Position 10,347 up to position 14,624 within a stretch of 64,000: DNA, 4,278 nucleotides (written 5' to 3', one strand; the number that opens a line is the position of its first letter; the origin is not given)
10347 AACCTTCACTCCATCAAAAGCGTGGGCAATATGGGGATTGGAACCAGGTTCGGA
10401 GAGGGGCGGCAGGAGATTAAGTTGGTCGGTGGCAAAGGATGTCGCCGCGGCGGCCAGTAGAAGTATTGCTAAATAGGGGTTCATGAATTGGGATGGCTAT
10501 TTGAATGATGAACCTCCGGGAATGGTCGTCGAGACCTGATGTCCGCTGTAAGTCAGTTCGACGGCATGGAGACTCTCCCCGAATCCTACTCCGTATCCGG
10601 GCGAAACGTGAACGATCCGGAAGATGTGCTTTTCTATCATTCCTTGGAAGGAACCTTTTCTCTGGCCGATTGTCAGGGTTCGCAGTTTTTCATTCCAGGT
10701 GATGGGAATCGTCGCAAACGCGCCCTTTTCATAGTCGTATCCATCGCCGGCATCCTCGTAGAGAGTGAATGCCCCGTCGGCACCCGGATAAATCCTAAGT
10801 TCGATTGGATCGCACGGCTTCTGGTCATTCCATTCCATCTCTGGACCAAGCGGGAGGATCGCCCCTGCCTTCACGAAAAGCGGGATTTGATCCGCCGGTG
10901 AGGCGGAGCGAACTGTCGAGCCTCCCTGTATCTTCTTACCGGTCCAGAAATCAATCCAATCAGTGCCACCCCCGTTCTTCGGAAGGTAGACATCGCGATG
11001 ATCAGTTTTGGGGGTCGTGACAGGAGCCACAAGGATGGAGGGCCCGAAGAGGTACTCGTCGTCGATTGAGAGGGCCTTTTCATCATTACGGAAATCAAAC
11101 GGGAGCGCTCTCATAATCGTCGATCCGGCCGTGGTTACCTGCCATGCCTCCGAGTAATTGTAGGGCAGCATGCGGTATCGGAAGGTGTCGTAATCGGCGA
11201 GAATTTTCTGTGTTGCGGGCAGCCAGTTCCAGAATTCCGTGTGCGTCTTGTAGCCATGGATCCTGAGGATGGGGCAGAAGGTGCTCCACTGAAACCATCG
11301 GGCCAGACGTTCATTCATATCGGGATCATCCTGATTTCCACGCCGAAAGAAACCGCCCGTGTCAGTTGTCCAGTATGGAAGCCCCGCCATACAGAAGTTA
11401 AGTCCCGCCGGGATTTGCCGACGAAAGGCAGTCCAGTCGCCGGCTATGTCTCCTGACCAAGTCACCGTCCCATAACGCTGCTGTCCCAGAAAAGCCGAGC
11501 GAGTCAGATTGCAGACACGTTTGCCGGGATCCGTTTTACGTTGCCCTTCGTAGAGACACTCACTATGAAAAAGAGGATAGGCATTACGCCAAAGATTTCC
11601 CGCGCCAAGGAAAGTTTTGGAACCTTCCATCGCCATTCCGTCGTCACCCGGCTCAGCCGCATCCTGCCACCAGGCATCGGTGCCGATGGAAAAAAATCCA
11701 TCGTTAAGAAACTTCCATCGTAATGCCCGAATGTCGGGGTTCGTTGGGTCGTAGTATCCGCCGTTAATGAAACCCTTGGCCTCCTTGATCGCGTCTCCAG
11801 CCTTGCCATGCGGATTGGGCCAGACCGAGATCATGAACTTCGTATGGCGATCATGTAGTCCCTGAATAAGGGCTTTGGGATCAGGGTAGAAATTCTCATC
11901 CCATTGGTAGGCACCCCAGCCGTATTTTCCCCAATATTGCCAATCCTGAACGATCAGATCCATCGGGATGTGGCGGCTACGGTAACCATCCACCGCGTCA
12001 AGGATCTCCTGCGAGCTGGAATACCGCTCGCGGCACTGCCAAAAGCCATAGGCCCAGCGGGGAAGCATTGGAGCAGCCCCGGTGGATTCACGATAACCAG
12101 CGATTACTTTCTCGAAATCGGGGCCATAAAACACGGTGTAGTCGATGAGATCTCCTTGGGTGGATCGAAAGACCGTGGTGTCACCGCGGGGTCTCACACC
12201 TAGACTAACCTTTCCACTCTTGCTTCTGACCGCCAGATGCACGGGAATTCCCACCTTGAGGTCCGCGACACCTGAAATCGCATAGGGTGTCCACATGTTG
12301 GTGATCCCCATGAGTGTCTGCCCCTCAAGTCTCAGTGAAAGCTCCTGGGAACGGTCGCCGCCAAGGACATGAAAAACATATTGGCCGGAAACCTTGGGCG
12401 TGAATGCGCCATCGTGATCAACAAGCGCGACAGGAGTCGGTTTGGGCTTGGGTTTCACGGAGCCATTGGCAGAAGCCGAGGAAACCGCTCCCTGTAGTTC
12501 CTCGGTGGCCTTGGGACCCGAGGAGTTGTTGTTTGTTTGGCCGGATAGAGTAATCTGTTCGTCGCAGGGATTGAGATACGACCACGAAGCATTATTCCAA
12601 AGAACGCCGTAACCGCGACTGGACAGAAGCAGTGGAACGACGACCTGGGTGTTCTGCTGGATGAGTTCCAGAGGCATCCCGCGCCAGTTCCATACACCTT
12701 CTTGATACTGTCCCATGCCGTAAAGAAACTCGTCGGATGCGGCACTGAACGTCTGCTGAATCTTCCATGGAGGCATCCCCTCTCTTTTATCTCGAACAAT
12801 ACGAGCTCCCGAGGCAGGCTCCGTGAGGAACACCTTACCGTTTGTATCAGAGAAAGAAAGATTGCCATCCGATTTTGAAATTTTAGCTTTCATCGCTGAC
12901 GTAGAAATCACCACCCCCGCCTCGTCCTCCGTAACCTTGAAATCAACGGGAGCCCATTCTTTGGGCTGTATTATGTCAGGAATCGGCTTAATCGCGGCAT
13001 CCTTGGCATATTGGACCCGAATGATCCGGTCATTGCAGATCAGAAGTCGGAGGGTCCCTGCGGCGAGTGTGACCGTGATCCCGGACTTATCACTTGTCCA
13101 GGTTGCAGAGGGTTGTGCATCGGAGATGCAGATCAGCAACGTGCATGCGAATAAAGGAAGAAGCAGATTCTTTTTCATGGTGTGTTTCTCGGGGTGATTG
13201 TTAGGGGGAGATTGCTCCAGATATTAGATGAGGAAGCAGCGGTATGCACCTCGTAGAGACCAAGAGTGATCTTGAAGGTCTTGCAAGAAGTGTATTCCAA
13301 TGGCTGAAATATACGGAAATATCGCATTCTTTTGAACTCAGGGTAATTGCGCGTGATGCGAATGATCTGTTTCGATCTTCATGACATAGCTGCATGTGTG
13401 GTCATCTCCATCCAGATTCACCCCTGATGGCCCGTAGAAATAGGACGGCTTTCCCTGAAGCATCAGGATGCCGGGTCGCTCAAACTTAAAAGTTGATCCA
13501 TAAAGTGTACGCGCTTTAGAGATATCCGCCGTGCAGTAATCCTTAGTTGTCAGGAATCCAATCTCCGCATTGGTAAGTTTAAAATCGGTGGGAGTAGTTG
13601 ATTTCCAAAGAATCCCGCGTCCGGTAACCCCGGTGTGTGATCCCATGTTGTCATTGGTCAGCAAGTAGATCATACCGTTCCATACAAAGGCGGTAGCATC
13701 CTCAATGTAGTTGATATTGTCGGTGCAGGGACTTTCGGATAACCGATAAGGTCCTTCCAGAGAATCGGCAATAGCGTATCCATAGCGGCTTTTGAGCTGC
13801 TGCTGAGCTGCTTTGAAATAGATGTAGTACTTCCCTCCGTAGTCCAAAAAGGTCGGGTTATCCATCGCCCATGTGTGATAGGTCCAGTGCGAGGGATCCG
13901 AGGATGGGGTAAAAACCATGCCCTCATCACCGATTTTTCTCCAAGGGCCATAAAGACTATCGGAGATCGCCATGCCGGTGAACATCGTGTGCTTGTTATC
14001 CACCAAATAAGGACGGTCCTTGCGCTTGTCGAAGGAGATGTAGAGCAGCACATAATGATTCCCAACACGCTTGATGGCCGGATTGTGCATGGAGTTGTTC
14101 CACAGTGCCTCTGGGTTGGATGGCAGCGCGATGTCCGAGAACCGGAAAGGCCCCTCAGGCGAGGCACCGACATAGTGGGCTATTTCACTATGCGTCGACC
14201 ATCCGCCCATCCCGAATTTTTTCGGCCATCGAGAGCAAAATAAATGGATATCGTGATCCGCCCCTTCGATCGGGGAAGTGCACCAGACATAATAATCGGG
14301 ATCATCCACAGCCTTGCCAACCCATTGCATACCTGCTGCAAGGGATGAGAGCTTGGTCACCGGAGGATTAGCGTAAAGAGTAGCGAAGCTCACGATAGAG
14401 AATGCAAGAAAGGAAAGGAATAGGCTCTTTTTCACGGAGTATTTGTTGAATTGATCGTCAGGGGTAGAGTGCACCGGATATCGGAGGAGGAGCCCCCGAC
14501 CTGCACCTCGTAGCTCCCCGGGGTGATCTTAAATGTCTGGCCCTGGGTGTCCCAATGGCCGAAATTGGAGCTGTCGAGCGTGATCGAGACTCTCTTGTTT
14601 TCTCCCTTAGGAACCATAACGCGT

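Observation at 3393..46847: Five diverged paralogues of one heparinase II/III-like family share private motifs and have accreted different N-terminal modules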

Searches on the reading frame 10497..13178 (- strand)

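Call 5: search_protein_families(library=pfam, proteins=[window:10497-13178:-], max_evalue=0.001)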
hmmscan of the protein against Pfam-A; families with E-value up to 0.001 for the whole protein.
window:10497-13178:- (893 aa): 4 families
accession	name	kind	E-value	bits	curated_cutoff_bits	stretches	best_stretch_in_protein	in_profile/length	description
PF01055.32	Glyco_hydro_31_2nd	-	3.3e-81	273.6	23.5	1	370-676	2-327/328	Glycosyl hydrolases family 31 TIM-barrel domain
PF21365.3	Glyco_hydro_31_3rd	-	4.6e-27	94.8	24.4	1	685-775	1-87/87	Glycosyl hydrolase family 31 C-terminal domain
PF17137.9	DUF5110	-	6.8e-24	84.2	27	1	791-856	1-67/71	Domain of unknown function (DUF5110)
PF13802.12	Gal_mutarotas_2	-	3.2e-15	57.3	27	1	43-202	2-183/184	Glycosyl hydrolase 31 N-terminal galactose mutarotase-like domain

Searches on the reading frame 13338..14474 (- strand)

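Call 5: search_protein_families(library=pfam, proteins=[window:13338-14474:-], max_evalue=0.001)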
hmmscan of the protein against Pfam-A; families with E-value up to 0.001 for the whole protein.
window:13338-14474:- (378 aa): 1 family
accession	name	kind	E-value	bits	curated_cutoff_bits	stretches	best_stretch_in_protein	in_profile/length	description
PF04616.20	Glyco_hydro_43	-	3.2e-06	27.2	32.2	1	202-278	68-143/288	Glycosyl hydrolases family 43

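Call 9: search_protein_families(library=ncbifam, proteins=[window:13338-14474:-], max_evalue=0.01)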
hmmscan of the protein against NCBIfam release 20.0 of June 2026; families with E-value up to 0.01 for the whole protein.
window:13338-14474:- (378 aa): 1 family
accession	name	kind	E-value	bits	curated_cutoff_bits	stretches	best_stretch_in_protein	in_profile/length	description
NF053746.1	NdoAlphArabAbnB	equivalog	0.00056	18.8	750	1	201-244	74-116/446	arabinan endo-1,5-alpha-L-arabinosidase AbnB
